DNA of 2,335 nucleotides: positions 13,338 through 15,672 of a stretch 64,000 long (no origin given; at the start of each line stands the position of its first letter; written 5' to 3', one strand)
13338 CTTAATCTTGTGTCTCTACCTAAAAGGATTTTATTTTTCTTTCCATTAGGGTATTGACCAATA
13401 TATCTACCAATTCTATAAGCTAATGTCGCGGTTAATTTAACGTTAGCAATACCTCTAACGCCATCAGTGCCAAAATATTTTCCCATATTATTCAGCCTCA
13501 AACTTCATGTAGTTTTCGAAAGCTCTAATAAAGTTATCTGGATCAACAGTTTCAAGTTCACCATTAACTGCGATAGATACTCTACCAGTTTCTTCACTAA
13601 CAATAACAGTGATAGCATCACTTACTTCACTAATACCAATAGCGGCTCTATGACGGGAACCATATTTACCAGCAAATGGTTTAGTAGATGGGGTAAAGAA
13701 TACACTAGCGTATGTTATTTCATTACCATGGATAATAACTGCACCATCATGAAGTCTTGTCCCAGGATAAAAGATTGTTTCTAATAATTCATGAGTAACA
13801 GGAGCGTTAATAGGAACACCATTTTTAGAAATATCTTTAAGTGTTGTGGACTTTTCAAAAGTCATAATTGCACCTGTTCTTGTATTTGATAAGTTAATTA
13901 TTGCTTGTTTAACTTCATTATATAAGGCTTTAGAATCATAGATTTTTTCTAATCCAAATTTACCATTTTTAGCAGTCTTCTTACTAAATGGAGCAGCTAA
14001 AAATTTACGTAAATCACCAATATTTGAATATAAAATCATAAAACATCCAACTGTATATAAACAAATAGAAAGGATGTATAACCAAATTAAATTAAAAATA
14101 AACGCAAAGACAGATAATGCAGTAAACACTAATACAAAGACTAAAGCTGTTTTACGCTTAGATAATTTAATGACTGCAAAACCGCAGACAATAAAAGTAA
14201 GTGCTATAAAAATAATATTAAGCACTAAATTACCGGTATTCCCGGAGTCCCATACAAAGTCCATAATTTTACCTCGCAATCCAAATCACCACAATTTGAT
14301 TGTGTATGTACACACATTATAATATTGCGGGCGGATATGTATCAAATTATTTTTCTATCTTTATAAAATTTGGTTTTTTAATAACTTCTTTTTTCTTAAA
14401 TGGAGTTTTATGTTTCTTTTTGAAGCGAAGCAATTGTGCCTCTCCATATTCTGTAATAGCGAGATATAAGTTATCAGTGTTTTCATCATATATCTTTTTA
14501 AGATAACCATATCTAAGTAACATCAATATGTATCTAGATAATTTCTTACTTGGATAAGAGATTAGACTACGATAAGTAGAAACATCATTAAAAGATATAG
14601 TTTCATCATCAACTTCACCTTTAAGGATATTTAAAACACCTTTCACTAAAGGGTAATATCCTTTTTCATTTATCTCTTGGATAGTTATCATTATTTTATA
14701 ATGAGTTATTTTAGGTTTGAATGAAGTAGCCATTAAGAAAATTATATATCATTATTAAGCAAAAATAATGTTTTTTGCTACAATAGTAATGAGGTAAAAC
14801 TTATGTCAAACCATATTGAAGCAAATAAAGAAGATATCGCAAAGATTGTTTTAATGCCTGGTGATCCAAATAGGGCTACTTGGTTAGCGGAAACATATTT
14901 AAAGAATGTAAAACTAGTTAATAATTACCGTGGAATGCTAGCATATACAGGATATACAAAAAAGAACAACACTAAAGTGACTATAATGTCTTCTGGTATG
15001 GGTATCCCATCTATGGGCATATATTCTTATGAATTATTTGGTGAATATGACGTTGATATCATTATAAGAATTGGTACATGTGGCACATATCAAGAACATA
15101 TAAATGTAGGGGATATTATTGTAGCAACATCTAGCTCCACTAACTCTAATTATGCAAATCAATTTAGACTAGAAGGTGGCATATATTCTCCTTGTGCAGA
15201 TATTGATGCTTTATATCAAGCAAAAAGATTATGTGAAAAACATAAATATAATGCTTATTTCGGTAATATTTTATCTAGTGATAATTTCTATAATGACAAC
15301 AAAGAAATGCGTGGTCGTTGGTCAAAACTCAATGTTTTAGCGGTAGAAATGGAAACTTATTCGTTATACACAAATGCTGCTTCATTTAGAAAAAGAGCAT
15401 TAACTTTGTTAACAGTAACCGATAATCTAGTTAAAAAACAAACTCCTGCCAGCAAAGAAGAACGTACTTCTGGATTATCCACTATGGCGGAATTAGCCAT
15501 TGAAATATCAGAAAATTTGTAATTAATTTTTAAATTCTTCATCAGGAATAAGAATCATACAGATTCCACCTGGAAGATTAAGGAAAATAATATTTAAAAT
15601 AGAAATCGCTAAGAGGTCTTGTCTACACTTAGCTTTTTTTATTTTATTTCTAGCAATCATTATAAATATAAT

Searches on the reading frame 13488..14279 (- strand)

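Call 56: search_protein_families(library=pfam, proteins=[window:13488-14279:-], max_evalue=0.001)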
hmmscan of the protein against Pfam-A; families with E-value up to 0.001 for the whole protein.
window:13488-14279:- (263 aa): 1 family
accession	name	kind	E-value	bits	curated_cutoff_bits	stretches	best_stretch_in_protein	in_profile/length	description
PF02457.21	DAC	-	8e-38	129.1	27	1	125-241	2-118/119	DisA bacterial checkpoint controller nucleotide-binding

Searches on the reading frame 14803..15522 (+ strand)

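Call 56: search_protein_families(library=pfam, proteins=[window:14803-15522:+], max_evalue=0.001)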
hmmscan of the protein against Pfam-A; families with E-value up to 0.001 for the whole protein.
window:14803-15522:+ (239 aa): 1 family
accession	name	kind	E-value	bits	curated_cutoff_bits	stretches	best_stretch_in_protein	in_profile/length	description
PF01048.26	PNP_UDP_1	-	1.7e-35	122.9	25.1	1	14-233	1-225/233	Phosphorylase superfamily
